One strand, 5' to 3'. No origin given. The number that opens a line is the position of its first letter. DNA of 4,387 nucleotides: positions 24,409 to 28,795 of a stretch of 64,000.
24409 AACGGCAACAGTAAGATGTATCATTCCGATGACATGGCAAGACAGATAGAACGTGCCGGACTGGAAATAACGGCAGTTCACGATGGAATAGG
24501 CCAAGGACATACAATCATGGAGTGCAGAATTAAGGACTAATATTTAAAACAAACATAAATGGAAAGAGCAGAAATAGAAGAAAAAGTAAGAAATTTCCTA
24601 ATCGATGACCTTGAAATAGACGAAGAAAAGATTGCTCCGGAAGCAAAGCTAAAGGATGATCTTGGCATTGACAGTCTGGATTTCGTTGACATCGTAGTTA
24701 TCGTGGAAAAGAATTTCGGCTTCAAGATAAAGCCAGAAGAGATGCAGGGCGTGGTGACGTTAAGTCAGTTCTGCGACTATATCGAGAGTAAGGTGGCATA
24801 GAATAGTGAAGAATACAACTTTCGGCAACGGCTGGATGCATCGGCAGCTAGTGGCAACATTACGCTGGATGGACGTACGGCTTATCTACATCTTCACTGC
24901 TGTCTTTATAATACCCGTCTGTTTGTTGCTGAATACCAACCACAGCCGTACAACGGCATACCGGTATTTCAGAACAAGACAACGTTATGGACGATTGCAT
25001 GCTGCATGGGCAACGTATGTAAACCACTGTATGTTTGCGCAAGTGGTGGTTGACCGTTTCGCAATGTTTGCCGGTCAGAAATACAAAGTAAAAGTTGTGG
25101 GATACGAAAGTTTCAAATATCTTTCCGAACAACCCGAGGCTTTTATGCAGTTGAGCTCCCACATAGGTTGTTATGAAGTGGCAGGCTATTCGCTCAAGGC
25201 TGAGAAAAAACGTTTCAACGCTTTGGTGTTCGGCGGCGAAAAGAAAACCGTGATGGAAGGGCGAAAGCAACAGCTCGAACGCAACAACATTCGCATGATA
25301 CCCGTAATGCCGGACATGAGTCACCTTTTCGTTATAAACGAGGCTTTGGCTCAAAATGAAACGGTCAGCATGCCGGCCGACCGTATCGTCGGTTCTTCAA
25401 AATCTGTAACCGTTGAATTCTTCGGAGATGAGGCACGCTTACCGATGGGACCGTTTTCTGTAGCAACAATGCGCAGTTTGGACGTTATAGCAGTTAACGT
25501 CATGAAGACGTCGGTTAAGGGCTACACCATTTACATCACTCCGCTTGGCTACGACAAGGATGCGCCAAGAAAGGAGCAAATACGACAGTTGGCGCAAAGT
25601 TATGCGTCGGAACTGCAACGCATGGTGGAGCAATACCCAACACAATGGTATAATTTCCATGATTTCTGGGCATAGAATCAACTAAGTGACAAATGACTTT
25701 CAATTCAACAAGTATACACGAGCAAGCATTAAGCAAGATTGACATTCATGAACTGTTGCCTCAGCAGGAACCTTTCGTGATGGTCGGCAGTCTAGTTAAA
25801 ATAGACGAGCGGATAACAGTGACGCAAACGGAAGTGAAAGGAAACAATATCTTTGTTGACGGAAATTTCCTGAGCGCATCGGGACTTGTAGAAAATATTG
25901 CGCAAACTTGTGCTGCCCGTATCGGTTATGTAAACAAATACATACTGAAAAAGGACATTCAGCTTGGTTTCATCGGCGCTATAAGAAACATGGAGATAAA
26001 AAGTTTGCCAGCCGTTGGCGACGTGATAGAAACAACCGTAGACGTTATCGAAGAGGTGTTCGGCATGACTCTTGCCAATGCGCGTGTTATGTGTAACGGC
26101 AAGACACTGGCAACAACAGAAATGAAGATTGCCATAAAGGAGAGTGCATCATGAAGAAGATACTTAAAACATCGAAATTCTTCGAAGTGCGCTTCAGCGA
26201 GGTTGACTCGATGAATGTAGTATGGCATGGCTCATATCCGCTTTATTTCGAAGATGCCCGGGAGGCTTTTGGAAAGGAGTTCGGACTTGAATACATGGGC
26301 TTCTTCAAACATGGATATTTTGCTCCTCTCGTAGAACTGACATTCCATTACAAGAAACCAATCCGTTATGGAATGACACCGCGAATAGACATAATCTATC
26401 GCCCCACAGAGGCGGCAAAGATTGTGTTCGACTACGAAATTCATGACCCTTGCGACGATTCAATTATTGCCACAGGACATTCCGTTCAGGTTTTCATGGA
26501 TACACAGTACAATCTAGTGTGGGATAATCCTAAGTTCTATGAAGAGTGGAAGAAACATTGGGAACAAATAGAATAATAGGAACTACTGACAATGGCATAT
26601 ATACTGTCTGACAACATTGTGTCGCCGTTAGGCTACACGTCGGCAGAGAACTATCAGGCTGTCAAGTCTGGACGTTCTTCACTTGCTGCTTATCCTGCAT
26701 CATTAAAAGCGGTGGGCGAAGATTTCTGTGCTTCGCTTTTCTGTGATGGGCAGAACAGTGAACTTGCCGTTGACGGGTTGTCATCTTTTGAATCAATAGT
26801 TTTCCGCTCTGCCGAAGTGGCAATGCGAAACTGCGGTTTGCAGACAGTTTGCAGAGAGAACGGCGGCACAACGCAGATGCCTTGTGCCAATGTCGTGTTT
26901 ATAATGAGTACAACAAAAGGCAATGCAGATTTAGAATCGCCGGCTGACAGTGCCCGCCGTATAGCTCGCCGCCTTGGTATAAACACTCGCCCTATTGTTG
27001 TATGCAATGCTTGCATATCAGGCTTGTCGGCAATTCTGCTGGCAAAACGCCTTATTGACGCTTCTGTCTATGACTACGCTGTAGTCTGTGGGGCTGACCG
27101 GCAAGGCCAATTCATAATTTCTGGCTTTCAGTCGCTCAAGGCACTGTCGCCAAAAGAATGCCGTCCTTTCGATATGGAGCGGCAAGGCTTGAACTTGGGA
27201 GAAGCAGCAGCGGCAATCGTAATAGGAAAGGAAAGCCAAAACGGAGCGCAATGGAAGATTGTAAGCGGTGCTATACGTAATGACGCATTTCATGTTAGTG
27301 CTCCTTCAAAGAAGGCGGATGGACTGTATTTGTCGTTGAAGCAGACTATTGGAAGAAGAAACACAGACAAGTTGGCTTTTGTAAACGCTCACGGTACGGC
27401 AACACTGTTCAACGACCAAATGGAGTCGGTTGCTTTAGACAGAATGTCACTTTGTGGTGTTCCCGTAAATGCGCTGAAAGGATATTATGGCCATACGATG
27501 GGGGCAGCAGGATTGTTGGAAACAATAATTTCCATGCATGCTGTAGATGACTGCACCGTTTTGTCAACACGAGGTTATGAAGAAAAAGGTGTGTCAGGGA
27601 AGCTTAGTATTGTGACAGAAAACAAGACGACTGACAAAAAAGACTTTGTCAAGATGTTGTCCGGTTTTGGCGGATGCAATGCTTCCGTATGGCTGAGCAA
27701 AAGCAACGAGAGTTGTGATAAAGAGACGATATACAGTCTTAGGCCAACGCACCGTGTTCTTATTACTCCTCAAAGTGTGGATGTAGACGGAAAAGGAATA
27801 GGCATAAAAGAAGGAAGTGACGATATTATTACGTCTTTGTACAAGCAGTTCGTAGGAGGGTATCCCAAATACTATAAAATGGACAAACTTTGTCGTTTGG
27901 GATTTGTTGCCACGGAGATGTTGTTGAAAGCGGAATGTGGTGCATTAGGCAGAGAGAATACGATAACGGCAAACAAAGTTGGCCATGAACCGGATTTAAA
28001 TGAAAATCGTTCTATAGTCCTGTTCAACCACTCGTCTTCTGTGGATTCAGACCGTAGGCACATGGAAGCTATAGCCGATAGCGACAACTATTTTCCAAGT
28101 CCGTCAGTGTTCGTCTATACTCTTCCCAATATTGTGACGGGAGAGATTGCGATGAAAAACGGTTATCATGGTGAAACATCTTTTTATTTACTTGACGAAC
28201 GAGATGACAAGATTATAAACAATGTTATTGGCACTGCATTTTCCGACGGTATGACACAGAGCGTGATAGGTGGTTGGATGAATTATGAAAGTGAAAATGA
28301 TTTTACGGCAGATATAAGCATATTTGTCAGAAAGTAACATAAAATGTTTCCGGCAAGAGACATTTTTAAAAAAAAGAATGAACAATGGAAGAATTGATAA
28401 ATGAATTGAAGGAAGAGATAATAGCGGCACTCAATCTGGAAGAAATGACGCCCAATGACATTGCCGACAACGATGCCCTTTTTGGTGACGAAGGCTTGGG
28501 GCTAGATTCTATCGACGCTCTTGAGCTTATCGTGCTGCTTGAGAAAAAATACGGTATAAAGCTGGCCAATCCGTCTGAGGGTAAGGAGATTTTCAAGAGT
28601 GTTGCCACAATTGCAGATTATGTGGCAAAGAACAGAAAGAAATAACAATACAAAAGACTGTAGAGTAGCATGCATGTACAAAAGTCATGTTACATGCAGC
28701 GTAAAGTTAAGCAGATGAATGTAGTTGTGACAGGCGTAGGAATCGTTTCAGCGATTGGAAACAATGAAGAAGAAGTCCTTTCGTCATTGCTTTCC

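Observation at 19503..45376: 26-gene co-directional type II PKS/FAS-like lipid cluster of the aryl-polyene / flexirubin class, set among pectin-degradation genes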

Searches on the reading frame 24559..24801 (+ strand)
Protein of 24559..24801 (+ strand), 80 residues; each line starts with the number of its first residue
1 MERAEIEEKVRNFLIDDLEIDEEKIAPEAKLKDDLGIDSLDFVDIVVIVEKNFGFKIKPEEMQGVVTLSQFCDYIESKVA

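Call 3: search_protein_families(library=pfam, proteins=[window:24559-24801:+], max_evalue=0.01)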
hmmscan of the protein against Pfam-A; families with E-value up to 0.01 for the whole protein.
window:24559-24801:+ (80 aa): 3 families
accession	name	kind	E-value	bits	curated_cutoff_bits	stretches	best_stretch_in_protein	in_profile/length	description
PF00550.31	PP-binding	-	1.6e-13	51.1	20.8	1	8-75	1-67/67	Phosphopantetheine attachment site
PF23297.2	ACP_SdgA_C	-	1.7e-06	28.4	27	1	4-78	9-82/95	Highly reducing polyketide synthase sdgA, C-terminal ACP domain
PF14573.12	PP-binding_2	-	0.0083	16.8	32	1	22-78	26-87/96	Acyl-carrier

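Call 6: search_protein_families(library=ncbifam, proteins=[window:24559-24801:+], max_evalue=0.001)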
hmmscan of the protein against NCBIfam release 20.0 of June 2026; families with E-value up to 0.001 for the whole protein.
window:24559-24801:+ (80 aa): 16 families
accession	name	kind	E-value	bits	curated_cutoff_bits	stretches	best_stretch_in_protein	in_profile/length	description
NF002148.0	PRK00982.1-2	subfamily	2e-20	72.4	71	1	3-79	2-78/79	acyl carrier protein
NF003757.0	PRK05350.1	equivalog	5.7e-18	64.8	65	1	1-78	2-79/83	acyl carrier protein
NF002150.0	PRK00982.1-4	subfamily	1.2e-17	63.9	66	1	1-78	1-78/80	acyl carrier protein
TIGR00517.1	acyl_carrier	equivalog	3.3e-17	62.1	70.45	1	4-78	2-76/77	acyl carrier protein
NF002151.0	PRK00982.1-5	equivalog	1.5e-16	60.3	92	1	4-79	2-77/78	acyl carrier protein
NF002149.0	PRK00982.1-3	equivalog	1.7e-16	59.9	106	1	5-78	3-76/78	acyl carrier protein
NF005079.0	PRK06508.1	equivalog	2.4e-13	50.3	83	1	8-62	6-60/93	acyl carrier protein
NF009104.0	PRK12449.1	equivalog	4.9e-13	48.8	70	1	1-79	1-79/80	acyl carrier protein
NF058660.1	cispen_ACP_AmcB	equivalog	8.2e-12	45.1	80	1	5-77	1-77/80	cispentacin biosynthesis acyl carrier protein AmcB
NF006031.0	PRK08172.1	equivalog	2.7e-11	44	76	1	5-76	4-75/82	acyl carrier protein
NF002147.0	PRK00982.1-1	equivalog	1.1e-10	41.1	84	1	3-77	5-79/83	acyl carrier protein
NF004533.0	PRK05883.1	equivalog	2.4e-10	40.1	72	1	5-71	23-89/100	acyl carrier protein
NF040636.1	AcpM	exception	3e-09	36.8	146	1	18-76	18-76/93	meromycolate extension acyl carrier protein AcpM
NF006617.0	PRK09184.1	subfamily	7.1e-09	35.6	70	1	4-77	12-92/96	phosphopantetheine-binding protein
NF005798.0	PRK07639.1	equivalog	3.9e-05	24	100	1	1-76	1-79/91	petrobactin biosynthesis protein AsbD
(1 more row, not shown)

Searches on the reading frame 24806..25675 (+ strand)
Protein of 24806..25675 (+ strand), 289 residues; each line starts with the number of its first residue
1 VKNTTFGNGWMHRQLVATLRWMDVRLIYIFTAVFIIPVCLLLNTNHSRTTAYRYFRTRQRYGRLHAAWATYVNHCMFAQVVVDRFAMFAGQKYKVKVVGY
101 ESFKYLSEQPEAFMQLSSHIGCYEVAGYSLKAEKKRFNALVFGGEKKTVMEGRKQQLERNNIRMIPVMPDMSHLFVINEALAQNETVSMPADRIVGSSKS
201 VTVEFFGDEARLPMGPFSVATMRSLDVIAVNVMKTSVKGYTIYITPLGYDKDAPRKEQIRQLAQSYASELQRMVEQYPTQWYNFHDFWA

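Call 3: search_protein_families(library=pfam, proteins=[window:24806-25675:+], max_evalue=0.01)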
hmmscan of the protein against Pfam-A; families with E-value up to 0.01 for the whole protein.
window:24806-25675:+ (289 aa): 1 family
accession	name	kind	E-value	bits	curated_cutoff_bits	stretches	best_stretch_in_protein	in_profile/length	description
PF03279.18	Lip_A_acyltrans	-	6.5e-16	58.8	22.3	1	94-288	104-293/295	Bacterial lipid A biosynthesis acyltransferase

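Call 6: search_protein_families(library=ncbifam, proteins=[window:24806-25675:+], max_evalue=0.001)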
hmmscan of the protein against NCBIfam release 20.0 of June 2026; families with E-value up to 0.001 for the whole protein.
window:24806-25675:+ (289 aa): 7 families
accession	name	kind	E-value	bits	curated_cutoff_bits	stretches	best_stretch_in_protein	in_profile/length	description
NF005919.0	PRK07920.1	equivalog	1.8e-12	46.9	209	1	96-288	104-293/311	phosphatidylinositol mannoside acyltransferase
NF006270.0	PRK08419.1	equivalog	4.8e-11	42.5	248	1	92-288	94-288/298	lipid A biosynthesis lauroyl acyltransferase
NF006487.0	PRK08905.1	equivalog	9.8e-10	37.9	281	1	92-281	83-266/290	lysophospholipid acyltransferase family protein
NF005120.0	PRK06553.1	equivalog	8.3e-09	35.2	273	1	90-288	111-306/308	lipid A biosynthesis lauroyl acyltransferase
NF005150.0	PRK06628.1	equivalog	5.9e-08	32.5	350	1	92-288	97-288/290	lipid A biosynthesis lauroyl acyltransferase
NF004569.0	PRK05906.1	equivalog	2.5e-05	23.3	439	1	179-288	204-312/454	lipid A biosynthesis lauroyl acyltransferase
NF005952.0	PRK08025.1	equivalog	0.00019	20.7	517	1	96-277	109-287/306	kdo(2)-lipid IV(A) palmitoleoyltransferase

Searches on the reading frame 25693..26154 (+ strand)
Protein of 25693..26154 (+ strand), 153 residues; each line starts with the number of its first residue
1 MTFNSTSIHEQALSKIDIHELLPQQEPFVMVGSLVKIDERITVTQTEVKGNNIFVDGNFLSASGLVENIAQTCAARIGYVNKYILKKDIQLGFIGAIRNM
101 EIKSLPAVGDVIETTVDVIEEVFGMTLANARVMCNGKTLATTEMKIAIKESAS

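Call 3: search_protein_families(library=pfam, proteins=[window:25693-26154:+], max_evalue=0.01)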
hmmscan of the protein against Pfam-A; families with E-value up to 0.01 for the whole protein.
window:25693-26154:+ (153 aa): 0 families

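Call 6: search_protein_families(library=ncbifam, proteins=[window:25693-26154:+], max_evalue=0.001)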
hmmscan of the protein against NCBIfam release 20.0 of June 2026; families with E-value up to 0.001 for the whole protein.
window:25693-26154:+ (153 aa): 3 families
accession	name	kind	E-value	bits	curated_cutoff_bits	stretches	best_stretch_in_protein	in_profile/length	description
NF000582.1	PRK00006.1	equivalog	1.1e-08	35.1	113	1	17-147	4-136/137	3-hydroxyacyl-ACP dehydratase FabZ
TIGR01750.1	fabZ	equivalog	1.4e-06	28.2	155.15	1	17-147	5-140/141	3-hydroxyacyl-ACP dehydratase FabZ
NF009667.0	PRK13188.1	equivalog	8.2e-06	24.8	465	1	9-150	317-461/464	bifunctional UDP-3-O-[3-hydroxymyristoyl] N-acetylglucosamine deacetylase/3-hydroxyacyl-ACP dehydratase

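Call 44: search_protein_families(library=pfam, proteins=[window:25693-26154:+], max_evalue=5)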
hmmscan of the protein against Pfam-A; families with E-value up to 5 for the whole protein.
window:25693-26154:+ (153 aa): 0 families

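Call 54: search_solved_structures(query=window:25693-26154:+, max_evalue=1)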
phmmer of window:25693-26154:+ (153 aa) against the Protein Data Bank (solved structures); distinct sequences matched with E-value up to 1: 7.
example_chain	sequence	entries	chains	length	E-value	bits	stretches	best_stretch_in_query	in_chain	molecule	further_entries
8ayi_A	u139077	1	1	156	0.0058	20.1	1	17-150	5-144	Beta-hydroxyacyl-(Acyl-carrier-protein) dehydratase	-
7qv0_A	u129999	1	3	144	0.04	17.4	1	17-127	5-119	Beta-hydroxyacyl-(Acyl-carrier-protein) dehydratase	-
8ayc_A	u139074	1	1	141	0.045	17.2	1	17-120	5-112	Beta-hydroxyacyl-(Acyl-carrier-protein) dehydratase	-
8ayb_A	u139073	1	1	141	0.063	16.8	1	17-118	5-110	Beta-hydroxyacyl-(Acyl-carrier-protein) dehydratase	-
8ayd_AA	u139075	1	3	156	0.18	15.3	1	17-148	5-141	3-hydroxyacyl-[acyl-carrier-protein] dehydratase FabZ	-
5buy_A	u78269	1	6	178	0.37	14.2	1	12-62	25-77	3-hydroxyacyl-[acyl-carrier-protein] dehydratase FabZ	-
1z6b_A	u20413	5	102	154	0.73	13.3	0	13-71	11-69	fatty acid synthesis protein | Beta-hydroxyacyl-ACP dehydratase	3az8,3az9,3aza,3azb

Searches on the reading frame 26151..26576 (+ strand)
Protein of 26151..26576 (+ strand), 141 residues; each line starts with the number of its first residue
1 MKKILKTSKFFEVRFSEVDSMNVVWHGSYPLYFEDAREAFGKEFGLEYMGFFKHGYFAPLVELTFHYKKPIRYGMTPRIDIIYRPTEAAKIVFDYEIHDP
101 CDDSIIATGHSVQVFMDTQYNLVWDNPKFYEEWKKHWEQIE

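Call 3: search_protein_families(library=pfam, proteins=[window:26151-26576:+], max_evalue=0.01)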
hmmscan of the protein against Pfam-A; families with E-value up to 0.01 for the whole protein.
window:26151-26576:+ (141 aa): 2 families
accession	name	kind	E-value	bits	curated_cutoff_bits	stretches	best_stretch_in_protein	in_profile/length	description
PF13279.12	4HBT_2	-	7.5e-14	52.7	25.5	1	13-121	1-109/122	Thioesterase-like superfamily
PF03061.28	4HBT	-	1.7e-05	25.5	20.6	1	21-99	1-72/79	Thioesterase superfamily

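Call 6: search_protein_families(library=ncbifam, proteins=[window:26151-26576:+], max_evalue=0.001)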
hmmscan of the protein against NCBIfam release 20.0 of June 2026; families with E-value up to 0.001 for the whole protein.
window:26151-26576:+ (141 aa): 3 families
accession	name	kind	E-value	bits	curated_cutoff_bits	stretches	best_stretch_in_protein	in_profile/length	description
NF047424.1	MenI_Staph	exception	9e-18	64.6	225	1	11-140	8-136/148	1,4-dihydroxy-2-naphthoyl-CoA hydrolase MenI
TIGR00051.1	TIGR00051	subfamily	6e-12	45.9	68.7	1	13-118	4-108/117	YbgC/FadM family acyl-CoA thioesterase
TIGR02799.1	thio_ybgC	equivalog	0.00056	20.2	141.35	1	13-110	7-103/126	tol-pal system-associated acyl-CoA thioesterase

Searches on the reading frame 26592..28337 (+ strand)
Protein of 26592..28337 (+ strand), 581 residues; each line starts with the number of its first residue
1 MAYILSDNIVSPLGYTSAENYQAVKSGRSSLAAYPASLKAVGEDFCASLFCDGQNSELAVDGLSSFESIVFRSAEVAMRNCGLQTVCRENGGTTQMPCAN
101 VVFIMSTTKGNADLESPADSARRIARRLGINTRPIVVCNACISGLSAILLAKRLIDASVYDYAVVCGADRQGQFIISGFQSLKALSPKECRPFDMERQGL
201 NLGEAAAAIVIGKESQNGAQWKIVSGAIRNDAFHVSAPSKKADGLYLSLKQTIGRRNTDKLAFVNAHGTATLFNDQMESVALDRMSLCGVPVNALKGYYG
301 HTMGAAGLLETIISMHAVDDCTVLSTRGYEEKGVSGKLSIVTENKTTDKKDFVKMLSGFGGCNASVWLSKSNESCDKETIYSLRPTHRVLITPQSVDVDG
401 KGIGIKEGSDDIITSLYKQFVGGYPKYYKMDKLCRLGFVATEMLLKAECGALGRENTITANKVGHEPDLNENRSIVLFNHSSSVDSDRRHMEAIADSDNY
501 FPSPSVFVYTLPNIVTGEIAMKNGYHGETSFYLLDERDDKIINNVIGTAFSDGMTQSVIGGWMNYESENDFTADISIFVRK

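Call 4: search_protein_families(library=pfam, proteins=[window:26592-28337:+], max_evalue=0.01)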
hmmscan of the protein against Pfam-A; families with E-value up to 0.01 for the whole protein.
window:26592-28337:+ (581 aa): 4 families
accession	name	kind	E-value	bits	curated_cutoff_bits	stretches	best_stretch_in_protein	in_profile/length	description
PF00109.32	ketoacyl-synt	-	1.5e-12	48.1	20.8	1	118-216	151-251/252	Beta-ketoacyl synthase, N-terminal domain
PF02801.28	Ketoacyl-synt_C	-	5.3e-12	46.2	20.8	1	223-327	4-116/119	Beta-ketoacyl synthase, C-terminal domain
PF08545.16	ACP_syn_III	-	0.00081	19.7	24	0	139-171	5-37/80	3-Oxoacyl-[acyl-carrier-protein (ACP)] synthase III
PF00108.29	Thiolase_N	-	0.0065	16.3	26.4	0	120-169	62-113/260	Thiolase, N-terminal domain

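Call 7: search_protein_families(library=ncbifam, proteins=[window:26592-28337:+], max_evalue=0.001)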
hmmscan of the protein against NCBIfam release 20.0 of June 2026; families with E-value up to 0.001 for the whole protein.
window:26592-28337:+ (581 aa): 19 families
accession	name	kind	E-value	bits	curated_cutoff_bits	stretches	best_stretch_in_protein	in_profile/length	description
NF006618.0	PRK09185.1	subfamily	7.3e-52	176.7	407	1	116-370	136-392/394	beta-ketoacyl-ACP synthase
TIGR03150.1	fabF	equivalog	1.7e-40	139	493.75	1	123-368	143-406/407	beta-ketoacyl-ACP synthase II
NF005589.0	PRK07314.1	subfamily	3.5e-39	134.7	387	1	124-370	147-411/413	beta-ketoacyl-ACP synthase II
NF058662.1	cispenta_AmcF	equivalog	6e-39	134.1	325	1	101-368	85-367/369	cispentacin biosynthesis acyltransferase subunit AmcF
NF004618.0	PRK05952.1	equivalog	3.3e-37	128.3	455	1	117-371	123-383/384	beta-ketoacyl-ACP synthase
NF006274.0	PRK08439.1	equivalog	2.3e-30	105.7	621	1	133-370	154-405/406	beta-ketoacyl-ACP synthase II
NF004970.0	PRK06333.1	subfamily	2.3e-28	99.2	525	1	124-370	156-421/424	beta-ketoacyl-ACP synthase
NF005490.0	PRK07103.1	equivalog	4.8e-28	98.3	445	1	124-370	152-412/414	polyketide beta-ketoacyl:acyl carrier protein synthase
NF005076.0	PRK06501.1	equivalog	1.3e-26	93.5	629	1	121-371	155-423/425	beta-ketoacyl-ACP synthase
NF006587.0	PRK09116.1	equivalog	2.9e-25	88.9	470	1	128-369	151-405/408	beta-ketoacyl-ACP synthase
NF005916.1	PRK07910.1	equivalog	3.6e-24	85.4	560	1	137-367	167-414/418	KasA/KasB family beta-ketoacyl-ACP synthase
NF006434.0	PRK08722.1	equivalog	4.7e-20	71.8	759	1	129-368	152-411/414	beta-ketoacyl-ACP synthase II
NF053555.1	prodigi_MBC_PigJ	equivalog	7.3e-12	44.4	900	1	120-284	492-658/759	prodigiosin MBC biosynthesis protein PigJ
NF005935.0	PRK07967.1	equivalog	2e-11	43.4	630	1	184-371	205-404/406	beta-ketoacyl-ACP synthase I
NF041183.1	Pks2_ls1_myc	equivalog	2.5e-10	37.9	2400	1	121-323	153-366/2086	sulfolipid-1 biosynthesis phthioceranic/hydroxyphthioceranic acid synthase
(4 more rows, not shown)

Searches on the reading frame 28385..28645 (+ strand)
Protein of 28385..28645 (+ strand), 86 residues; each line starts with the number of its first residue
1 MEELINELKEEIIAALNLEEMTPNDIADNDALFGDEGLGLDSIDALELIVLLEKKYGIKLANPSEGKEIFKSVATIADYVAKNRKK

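Call 4: search_protein_families(library=pfam, proteins=[window:28385-28645:+], max_evalue=0.01)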
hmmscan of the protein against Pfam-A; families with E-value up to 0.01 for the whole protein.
window:28385-28645:+ (86 aa): 1 family
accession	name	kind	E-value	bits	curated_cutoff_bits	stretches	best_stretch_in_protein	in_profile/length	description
PF00550.31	PP-binding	-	1.1e-07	32.4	20.8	1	10-61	5-50/67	Phosphopantetheine attachment site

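Call 7: search_protein_families(library=ncbifam, proteins=[window:28385-28645:+], max_evalue=0.001)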
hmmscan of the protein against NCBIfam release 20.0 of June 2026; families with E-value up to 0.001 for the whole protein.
window:28385-28645:+ (86 aa): 15 families
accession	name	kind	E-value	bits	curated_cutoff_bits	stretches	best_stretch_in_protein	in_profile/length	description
NF006617.0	PRK09184.1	subfamily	5.1e-22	77.7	70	1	2-86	12-96/96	phosphopantetheine-binding protein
TIGR00517.1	acyl_carrier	equivalog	4.6e-09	36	70.45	1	4-83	4-76/77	acyl carrier protein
NF003757.0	PRK05350.1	equivalog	5.2e-09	36.1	65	1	13-81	12-74/83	acyl carrier protein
NF052616.1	ACP_for_OlsHI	equivalog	1.2e-07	32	130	1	18-84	17-81/83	ornithine lipid biosynthesis acyl carrier protein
NF058660.1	cispen_ACP_AmcB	equivalog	1.5e-07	31.5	80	1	13-84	11-79/80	cispentacin biosynthesis acyl carrier protein AmcB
NF002148.0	PRK00982.1-2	subfamily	5e-07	29.5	71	1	3-84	4-78/79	acyl carrier protein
NF005480.0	PRK07081.1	equivalog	9.6e-07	28.7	72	1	14-82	10-75/83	acyl carrier protein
NF002150.0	PRK00982.1-4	subfamily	1.7e-06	28.2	66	1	3-84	5-79/80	acyl carrier protein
NF002151.0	PRK00982.1-5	equivalog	1.7e-06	28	92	1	1-84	1-77/78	acyl carrier protein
NF002149.0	PRK00982.1-3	equivalog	2.3e-06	27.4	106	1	6-84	6-77/78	acyl carrier protein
NF005798.0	PRK07639.1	equivalog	1.4e-05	25.4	100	1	4-84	6-82/91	petrobactin biosynthesis protein AsbD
NF009104.0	PRK12449.1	equivalog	7e-05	22.7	70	1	25-83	24-78/80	acyl carrier protein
NF002147.0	PRK00982.1-1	equivalog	7.2e-05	22.5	84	1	10-84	6-81/83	acyl carrier protein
NF003464.0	PRK05087.1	equivalog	0.0001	22.3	68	1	7-71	2-65/78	D-alanine--poly(phosphoribitol) ligase subunit DltC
NF040636.1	AcpM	exception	0.00032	20.7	146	1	10-82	4-77/93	meromycolate extension acyl carrier protein AcpM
